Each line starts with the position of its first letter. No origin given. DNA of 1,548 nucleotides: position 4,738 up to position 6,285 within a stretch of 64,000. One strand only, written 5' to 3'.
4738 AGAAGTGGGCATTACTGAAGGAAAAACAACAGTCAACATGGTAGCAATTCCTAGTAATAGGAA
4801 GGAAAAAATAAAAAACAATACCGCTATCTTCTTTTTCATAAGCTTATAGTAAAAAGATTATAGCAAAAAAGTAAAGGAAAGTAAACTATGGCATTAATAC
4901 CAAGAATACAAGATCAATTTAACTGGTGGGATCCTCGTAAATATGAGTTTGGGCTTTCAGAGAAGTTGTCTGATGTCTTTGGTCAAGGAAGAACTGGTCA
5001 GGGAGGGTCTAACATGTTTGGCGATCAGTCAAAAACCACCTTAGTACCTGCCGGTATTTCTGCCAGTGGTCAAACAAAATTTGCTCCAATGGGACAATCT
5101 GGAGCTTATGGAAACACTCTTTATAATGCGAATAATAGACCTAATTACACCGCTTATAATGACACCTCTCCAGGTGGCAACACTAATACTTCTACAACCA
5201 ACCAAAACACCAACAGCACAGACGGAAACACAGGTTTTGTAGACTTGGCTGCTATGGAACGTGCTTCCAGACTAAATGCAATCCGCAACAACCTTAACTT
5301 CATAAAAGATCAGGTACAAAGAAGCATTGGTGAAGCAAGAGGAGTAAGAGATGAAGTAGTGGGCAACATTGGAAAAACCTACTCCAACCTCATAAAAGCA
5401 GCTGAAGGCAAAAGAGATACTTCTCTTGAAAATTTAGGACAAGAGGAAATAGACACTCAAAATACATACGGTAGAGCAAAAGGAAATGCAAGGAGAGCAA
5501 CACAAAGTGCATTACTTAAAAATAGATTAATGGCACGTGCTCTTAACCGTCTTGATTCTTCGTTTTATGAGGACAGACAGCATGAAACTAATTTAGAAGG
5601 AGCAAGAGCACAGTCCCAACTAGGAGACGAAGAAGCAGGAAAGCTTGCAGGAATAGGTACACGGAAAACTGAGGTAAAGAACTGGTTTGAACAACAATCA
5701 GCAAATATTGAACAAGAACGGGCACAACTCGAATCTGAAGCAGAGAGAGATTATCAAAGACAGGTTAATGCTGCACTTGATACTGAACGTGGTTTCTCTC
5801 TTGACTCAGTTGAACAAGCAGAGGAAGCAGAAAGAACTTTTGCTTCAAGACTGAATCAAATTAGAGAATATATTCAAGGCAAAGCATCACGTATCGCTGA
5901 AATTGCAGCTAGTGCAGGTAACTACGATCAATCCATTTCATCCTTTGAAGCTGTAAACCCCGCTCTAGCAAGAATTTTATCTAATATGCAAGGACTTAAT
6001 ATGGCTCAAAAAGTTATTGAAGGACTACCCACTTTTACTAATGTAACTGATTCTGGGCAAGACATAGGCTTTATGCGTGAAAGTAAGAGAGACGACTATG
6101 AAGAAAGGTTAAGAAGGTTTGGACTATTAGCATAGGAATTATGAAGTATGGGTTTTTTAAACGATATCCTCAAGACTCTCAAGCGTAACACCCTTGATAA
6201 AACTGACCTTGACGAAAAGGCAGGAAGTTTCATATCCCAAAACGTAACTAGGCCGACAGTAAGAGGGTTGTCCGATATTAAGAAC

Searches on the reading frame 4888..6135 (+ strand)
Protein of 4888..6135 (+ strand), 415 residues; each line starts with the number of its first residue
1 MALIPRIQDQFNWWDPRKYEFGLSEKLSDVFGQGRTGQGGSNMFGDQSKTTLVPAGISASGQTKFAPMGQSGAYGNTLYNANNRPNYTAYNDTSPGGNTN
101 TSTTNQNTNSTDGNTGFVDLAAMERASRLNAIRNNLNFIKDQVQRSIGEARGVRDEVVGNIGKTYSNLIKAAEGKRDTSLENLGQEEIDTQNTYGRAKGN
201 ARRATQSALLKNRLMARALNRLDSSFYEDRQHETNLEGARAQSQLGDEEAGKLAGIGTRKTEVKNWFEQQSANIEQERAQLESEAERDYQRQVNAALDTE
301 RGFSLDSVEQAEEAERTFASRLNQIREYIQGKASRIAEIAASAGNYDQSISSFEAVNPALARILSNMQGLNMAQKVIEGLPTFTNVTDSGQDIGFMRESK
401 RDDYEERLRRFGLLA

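Call 3: search_protein_families(library=pfam, proteins=[window:4888-6135:+], max_evalue=1)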
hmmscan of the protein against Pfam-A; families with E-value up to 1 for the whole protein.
window:4888-6135:+ (415 aa): 3 families
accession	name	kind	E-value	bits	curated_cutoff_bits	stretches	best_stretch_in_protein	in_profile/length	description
PF04065.20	Not3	-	0.0018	18.2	25.8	1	252-338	113-198/231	Not1 N-terminal domain, CCR4-Not complex component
PF21143.3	Aquarius_N_2nd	-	0.12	12.5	21.5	1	257-318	102-162/171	Intron-binding protein aquarius, beta-barrel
PF14357.11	DUF4404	-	0.22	12.7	27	0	311-366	15-73/83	Domain of unknown function (DUF4404)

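Call 4: search_protein_families(library=phrogs, proteins=[window:4888-6135:+], max_evalue=0.1)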
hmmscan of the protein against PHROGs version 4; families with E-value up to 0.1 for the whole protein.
window:4888-6135:+ (415 aa): 1 family
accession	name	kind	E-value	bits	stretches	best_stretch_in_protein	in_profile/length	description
phrog_33580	-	unknown function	0.065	14.1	0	268-339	58-129/223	-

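Call 55: search_protein_families(library=ncbifam, proteins=[window:4888-6135:+], max_evalue=0.1)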
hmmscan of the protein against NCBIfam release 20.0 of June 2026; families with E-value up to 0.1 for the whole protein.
window:4888-6135:+ (415 aa): 0 families
